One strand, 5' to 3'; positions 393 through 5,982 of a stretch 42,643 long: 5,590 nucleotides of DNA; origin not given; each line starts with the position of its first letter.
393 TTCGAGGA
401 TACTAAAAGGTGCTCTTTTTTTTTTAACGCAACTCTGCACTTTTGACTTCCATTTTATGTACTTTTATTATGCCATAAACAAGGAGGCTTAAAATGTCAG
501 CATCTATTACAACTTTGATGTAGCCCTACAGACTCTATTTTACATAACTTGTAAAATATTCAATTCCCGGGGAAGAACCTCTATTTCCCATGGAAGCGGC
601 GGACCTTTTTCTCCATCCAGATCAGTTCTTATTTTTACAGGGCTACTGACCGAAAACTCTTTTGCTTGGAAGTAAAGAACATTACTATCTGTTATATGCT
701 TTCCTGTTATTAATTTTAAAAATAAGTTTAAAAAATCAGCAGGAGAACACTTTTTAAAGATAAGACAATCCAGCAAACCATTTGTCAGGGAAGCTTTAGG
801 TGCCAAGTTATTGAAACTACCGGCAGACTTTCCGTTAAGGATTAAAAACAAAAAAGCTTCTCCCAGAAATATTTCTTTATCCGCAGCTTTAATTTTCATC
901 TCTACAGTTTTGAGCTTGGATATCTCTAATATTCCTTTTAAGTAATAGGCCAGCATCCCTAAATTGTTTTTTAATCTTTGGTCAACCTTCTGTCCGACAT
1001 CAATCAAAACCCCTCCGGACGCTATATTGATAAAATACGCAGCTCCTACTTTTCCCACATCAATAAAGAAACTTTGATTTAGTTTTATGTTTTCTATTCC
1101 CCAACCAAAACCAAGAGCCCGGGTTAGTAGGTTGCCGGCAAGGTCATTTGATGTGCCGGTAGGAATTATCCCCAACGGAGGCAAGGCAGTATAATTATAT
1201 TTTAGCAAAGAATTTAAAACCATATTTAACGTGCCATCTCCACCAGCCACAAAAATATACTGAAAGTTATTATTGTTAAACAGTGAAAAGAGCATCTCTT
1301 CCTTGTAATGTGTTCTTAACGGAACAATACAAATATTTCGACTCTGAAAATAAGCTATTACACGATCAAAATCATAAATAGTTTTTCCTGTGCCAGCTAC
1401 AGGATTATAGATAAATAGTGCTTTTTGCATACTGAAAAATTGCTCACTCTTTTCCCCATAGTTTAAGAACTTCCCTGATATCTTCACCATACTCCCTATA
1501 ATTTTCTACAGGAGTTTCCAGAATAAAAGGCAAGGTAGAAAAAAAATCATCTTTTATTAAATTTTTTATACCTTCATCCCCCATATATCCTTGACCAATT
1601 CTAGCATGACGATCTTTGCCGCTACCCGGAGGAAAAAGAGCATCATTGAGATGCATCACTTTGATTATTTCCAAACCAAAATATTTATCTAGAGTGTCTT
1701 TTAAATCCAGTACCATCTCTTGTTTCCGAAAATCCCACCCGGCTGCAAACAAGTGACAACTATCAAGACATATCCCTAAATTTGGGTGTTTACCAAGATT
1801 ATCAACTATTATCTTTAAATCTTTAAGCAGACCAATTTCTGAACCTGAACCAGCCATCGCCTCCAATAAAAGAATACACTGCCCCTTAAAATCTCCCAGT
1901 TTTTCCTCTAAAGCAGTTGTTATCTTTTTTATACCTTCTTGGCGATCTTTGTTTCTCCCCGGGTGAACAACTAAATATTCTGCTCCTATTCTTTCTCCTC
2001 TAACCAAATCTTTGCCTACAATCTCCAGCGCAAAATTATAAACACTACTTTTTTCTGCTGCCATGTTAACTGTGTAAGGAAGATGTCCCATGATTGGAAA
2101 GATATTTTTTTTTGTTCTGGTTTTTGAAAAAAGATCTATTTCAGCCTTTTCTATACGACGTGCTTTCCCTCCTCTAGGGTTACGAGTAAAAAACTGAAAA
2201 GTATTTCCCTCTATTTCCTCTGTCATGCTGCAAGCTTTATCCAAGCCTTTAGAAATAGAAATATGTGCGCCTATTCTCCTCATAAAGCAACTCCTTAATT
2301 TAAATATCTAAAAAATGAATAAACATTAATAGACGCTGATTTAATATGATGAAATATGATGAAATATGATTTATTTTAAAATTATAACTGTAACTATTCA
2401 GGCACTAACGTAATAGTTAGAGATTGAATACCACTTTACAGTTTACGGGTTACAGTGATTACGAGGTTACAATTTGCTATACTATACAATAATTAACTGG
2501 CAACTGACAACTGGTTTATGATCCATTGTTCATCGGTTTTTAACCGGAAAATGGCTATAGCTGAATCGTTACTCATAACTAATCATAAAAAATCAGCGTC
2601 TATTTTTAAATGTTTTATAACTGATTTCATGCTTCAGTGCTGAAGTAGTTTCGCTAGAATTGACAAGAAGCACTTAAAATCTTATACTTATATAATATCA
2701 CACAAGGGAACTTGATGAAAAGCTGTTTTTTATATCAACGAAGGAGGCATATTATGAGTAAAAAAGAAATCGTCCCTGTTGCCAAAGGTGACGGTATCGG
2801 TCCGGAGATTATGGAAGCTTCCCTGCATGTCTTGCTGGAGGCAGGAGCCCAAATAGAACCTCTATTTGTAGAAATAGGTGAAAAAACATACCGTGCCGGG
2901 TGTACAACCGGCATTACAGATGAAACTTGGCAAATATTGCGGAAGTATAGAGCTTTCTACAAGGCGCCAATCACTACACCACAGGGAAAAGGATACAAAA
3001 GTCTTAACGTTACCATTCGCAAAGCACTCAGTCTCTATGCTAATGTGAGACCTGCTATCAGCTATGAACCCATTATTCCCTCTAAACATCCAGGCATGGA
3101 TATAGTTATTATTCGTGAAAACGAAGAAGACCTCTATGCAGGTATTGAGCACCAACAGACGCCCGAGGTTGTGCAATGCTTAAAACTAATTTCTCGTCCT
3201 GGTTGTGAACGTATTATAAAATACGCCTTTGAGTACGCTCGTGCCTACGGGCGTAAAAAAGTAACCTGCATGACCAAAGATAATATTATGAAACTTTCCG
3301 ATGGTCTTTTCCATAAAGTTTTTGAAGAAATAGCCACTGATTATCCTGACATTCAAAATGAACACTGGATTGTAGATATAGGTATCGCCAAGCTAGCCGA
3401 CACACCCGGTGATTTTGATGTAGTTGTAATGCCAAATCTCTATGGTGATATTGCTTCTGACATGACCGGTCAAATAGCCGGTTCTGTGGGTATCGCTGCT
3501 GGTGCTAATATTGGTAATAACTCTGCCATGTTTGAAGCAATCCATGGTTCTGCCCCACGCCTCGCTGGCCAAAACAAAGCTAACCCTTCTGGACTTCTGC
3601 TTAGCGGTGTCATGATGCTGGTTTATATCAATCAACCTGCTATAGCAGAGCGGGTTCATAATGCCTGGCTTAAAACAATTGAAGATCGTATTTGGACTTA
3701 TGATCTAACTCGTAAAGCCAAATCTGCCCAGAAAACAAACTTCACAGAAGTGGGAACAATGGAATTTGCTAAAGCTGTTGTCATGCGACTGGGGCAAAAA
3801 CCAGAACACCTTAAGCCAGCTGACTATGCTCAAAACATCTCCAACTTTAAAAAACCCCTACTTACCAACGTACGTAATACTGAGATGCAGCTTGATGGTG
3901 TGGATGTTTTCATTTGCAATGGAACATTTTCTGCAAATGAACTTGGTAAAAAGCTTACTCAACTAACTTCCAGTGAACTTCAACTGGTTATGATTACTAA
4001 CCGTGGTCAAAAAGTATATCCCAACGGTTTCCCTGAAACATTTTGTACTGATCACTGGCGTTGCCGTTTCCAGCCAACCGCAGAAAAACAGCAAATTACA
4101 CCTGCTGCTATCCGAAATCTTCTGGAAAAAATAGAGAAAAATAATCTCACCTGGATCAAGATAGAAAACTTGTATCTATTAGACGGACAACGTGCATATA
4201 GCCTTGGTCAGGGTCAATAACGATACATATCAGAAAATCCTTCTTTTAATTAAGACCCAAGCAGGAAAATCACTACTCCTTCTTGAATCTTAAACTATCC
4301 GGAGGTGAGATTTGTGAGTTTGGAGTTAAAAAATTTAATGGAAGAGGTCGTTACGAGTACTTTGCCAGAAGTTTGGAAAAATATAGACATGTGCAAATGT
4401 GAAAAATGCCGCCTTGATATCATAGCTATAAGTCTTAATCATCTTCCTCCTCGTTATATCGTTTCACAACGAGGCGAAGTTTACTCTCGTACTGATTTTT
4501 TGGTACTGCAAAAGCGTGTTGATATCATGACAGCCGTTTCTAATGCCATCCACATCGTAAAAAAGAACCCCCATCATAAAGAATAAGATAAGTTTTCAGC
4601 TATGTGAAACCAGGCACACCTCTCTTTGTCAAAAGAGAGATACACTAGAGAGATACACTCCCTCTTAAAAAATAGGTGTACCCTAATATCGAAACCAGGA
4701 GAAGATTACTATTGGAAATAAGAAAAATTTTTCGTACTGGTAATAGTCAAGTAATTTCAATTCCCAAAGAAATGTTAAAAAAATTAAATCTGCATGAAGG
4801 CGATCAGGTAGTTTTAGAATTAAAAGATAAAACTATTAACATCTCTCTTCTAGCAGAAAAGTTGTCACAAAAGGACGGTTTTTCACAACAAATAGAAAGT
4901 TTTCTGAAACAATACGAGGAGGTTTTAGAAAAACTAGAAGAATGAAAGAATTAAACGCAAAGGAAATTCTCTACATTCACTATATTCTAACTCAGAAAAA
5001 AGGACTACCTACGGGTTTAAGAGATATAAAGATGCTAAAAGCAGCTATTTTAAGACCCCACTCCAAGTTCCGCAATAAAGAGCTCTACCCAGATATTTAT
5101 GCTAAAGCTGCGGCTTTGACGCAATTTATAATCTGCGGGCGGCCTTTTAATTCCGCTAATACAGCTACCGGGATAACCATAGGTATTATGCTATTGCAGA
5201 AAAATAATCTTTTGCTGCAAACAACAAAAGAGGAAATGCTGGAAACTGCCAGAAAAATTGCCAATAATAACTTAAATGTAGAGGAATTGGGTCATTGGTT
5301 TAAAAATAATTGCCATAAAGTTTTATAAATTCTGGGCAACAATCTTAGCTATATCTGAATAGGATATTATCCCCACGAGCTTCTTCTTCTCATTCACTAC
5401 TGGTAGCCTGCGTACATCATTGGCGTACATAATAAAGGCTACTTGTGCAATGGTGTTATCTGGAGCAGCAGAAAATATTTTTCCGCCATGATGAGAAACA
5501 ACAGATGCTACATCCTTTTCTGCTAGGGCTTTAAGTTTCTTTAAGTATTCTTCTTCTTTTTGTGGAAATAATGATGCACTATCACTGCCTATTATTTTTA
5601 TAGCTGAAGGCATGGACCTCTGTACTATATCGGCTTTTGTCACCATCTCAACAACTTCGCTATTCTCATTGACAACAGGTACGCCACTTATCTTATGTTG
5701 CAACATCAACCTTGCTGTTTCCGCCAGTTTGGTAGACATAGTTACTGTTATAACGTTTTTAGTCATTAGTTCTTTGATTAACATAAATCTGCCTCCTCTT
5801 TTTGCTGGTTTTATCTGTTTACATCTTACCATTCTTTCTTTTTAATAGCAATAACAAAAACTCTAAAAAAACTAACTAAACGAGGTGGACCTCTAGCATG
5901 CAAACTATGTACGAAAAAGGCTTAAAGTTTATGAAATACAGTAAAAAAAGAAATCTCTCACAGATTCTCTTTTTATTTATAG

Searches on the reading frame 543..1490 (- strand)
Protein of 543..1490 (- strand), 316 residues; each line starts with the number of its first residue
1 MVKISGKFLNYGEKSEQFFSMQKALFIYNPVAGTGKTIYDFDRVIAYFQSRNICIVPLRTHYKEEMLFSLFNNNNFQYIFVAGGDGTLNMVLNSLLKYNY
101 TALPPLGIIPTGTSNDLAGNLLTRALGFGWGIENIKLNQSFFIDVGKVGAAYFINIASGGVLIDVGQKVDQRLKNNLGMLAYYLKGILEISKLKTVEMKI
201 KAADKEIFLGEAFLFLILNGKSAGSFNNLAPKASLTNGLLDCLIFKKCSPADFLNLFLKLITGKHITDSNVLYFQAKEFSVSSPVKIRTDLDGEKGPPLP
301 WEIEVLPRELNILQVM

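Call 67: search_protein_families(library=pfam, proteins=[window:543-1490:-], max_evalue=0.001)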
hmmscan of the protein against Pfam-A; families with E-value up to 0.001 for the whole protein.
window:543-1490:- (316 aa): 2 families
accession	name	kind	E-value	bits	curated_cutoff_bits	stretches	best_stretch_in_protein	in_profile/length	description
PF00781.29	DAGK_cat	-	5.5e-21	74.9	23.6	1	23-140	1-117/125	Diacylglycerol kinase catalytic domain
PF19279.4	YegS_C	-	5.8e-21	75.3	27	1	164-313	10-157/158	YegS C-terminal NAD kinase beta sandwich-like domain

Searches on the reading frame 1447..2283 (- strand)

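Call 67: search_protein_families(library=pfam, proteins=[window:1447-2283:-], max_evalue=0.001)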
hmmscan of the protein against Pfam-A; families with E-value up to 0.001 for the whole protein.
window:1447-2283:- (279 aa): 1 family
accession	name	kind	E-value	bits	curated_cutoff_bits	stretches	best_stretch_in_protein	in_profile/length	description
PF01261.30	AP_endonuc_2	-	6.8e-37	127.9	31.1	1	24-273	7-243/249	Xylose isomerase-like TIM barrel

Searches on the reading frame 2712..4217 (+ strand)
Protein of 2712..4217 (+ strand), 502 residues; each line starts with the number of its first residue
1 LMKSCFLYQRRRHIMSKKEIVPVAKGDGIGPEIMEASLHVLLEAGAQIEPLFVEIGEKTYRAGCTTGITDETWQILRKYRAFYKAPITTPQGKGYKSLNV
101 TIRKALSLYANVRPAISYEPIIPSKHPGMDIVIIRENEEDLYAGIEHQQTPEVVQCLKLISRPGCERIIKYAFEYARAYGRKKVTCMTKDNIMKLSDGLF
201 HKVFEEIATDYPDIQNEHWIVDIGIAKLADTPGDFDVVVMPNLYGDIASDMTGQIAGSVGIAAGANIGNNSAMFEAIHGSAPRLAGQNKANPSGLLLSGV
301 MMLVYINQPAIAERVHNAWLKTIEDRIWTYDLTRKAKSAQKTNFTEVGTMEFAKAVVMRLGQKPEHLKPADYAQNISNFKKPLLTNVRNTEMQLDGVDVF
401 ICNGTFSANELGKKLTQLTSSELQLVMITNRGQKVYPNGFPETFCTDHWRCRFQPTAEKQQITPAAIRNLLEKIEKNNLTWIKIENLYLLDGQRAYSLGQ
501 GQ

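Call 3: search_protein_families(library=pfam, proteins=[window:2712-4217:+], max_evalue=0.01)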
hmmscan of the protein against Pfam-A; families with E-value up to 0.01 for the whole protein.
window:2712-4217:+ (502 aa): 2 families
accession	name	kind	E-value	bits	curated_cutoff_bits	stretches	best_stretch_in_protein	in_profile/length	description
PF00180.25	Iso_dh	-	2.2e-91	307.1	27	1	21-351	2-343/348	Isocitrate/isopropylmalate dehydrogenase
PF18324.6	Isocitrate_DH_C_bact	-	4e-42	143.2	25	1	393-502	2-110/110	Bacterial isocitrate dehydrogenase, C-terminal domain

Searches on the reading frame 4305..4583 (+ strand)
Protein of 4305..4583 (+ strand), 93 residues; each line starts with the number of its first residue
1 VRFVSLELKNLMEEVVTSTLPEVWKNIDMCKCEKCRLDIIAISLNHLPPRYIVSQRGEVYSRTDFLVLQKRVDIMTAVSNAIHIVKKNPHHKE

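Call 67: search_protein_families(library=pfam, proteins=[window:4305-4583:+], max_evalue=0.001)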
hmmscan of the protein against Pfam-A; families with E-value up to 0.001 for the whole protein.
window:4305-4583:+ (93 aa): 1 family
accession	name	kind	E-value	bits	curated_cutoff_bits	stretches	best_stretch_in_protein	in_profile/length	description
PF10719.14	ComFB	-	2.2e-26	92.1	25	1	9-89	1-83/83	Late competence development protein ComFB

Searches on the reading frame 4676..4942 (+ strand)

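Call 67: search_protein_families(library=pfam, proteins=[window:4676-4942:+], max_evalue=0.001)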
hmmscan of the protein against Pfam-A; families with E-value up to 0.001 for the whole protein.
window:4676-4942:+ (89 aa): 1 family
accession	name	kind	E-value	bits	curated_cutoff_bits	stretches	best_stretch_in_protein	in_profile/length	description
PF04014.23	MazE_antitoxin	-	1.6e-11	44.4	24.7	1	18-54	1-38/48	Antidote-toxin recognition MazE, bacterial antitoxin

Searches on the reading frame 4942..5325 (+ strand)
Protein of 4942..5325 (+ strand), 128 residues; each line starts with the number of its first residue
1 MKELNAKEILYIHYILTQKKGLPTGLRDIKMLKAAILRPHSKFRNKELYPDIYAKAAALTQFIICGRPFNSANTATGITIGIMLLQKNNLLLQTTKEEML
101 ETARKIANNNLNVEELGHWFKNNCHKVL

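Call 67: search_protein_families(library=pfam, proteins=[window:4942-5325:+], max_evalue=0.001)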
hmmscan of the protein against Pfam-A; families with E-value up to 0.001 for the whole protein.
window:4942-5325:+ (128 aa): 1 family
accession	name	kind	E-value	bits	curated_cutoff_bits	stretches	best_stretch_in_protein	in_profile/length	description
PF02661.23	Fic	-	5.6e-09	37.2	24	1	4-85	2-93/93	Fic/DOC family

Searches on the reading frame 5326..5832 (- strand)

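Call 67: search_protein_families(library=pfam, proteins=[window:5326-5832:-], max_evalue=0.001)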
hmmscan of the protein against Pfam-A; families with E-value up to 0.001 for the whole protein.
window:5326-5832:- (169 aa): 1 family
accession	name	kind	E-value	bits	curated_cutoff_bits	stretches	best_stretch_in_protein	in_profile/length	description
PF00571.33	CBS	-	7.2e-29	100.3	24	2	19-71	1-53/57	CBS domain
